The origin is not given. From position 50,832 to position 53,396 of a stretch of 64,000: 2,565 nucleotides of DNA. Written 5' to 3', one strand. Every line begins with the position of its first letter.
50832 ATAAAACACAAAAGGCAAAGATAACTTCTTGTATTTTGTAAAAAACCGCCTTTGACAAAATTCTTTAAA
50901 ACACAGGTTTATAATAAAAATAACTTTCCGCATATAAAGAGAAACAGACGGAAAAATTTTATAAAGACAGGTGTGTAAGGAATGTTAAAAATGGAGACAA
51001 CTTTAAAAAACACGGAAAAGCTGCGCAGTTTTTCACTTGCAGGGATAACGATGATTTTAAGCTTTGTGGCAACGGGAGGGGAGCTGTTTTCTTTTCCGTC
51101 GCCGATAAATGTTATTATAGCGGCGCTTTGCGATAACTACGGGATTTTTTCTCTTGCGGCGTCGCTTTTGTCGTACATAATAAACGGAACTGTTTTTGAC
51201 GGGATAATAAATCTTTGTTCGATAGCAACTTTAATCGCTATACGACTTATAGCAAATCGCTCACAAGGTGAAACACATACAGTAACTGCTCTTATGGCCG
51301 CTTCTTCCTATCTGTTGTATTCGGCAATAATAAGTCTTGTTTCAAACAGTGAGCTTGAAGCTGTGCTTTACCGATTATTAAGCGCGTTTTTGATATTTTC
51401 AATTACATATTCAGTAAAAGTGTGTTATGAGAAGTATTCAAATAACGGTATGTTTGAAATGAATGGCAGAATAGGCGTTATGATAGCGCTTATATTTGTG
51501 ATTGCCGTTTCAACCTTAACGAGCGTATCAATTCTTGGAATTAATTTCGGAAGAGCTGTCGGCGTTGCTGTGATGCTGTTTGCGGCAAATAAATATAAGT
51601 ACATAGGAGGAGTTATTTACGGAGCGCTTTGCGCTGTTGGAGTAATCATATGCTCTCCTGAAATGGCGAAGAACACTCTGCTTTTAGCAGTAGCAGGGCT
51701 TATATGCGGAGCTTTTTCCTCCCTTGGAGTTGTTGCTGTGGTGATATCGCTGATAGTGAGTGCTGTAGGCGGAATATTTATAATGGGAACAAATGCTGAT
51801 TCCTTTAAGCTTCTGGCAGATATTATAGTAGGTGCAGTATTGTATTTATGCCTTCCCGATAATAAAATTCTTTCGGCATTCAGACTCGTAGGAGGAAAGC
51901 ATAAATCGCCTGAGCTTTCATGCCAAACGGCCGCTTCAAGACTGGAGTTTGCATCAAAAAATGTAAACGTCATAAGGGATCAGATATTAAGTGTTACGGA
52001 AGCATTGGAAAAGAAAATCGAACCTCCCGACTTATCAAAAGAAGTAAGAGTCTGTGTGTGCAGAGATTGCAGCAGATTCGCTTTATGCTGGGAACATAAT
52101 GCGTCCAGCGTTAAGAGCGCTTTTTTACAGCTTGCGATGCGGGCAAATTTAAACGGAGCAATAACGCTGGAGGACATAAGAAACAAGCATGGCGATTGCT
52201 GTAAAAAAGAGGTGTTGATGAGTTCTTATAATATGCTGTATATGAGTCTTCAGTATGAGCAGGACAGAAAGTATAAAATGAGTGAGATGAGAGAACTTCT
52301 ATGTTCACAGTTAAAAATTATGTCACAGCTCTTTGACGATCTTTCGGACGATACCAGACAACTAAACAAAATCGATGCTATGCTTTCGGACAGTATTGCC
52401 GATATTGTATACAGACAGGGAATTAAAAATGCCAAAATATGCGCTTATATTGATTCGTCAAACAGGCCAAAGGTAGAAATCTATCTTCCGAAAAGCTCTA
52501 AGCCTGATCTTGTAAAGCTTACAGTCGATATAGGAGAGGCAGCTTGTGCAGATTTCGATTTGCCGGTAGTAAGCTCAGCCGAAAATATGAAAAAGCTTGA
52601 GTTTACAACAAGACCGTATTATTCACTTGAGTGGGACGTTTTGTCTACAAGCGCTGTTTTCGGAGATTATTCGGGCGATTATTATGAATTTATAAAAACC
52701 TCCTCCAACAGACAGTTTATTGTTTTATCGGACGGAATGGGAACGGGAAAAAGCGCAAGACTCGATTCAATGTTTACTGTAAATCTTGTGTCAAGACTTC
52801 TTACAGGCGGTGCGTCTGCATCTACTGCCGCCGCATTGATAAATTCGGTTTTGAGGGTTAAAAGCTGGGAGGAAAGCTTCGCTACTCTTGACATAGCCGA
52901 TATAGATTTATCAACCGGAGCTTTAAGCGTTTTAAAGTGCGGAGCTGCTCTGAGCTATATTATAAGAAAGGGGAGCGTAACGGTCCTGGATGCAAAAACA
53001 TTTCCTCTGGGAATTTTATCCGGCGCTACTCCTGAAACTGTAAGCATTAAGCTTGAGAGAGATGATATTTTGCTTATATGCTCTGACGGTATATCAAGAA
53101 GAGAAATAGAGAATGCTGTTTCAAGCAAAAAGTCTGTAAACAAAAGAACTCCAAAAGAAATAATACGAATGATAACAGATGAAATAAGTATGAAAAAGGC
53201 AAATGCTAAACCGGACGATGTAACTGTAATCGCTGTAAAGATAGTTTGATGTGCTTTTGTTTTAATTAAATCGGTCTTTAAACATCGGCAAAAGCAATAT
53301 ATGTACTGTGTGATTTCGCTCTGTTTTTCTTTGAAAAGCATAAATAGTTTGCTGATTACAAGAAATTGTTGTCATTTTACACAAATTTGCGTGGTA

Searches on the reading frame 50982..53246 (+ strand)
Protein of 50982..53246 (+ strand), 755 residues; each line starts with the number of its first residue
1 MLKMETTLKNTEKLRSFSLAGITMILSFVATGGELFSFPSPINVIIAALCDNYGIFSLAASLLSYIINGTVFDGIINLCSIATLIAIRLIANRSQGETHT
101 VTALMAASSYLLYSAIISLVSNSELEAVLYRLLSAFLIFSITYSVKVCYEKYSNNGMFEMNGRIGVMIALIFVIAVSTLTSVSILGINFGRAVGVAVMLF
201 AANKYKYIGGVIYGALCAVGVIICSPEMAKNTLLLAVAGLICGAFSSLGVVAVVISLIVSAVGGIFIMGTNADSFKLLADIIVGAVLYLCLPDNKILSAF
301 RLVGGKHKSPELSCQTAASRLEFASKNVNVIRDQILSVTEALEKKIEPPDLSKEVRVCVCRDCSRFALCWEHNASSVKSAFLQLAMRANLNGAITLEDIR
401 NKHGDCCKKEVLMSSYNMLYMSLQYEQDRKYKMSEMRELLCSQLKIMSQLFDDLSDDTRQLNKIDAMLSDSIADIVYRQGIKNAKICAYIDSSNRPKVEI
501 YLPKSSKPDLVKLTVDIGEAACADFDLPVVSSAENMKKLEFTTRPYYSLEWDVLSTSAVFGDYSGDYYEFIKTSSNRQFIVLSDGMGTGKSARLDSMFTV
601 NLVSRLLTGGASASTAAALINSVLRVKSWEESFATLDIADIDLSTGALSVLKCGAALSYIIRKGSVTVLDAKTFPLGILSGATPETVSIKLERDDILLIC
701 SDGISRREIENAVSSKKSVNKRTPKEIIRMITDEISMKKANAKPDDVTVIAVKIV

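Call 36: search_protein_families(library=pfam, proteins=[window:50982-53246:+], max_evalue=0.00001)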
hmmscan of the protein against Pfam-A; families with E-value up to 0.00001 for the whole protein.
window:50982-53246:+ (755 aa): 2 families
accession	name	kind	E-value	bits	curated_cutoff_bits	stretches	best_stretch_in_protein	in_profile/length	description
PF07228.17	SpoIIE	-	5.4e-28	98.7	25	1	576-754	3-191/192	Stage II sporulation protein E (SpoIIE)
PF19732.4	SpoIIE_N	-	3e-07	29.8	27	1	208-487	230-524/605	Stage II sporulation protein E N-terminal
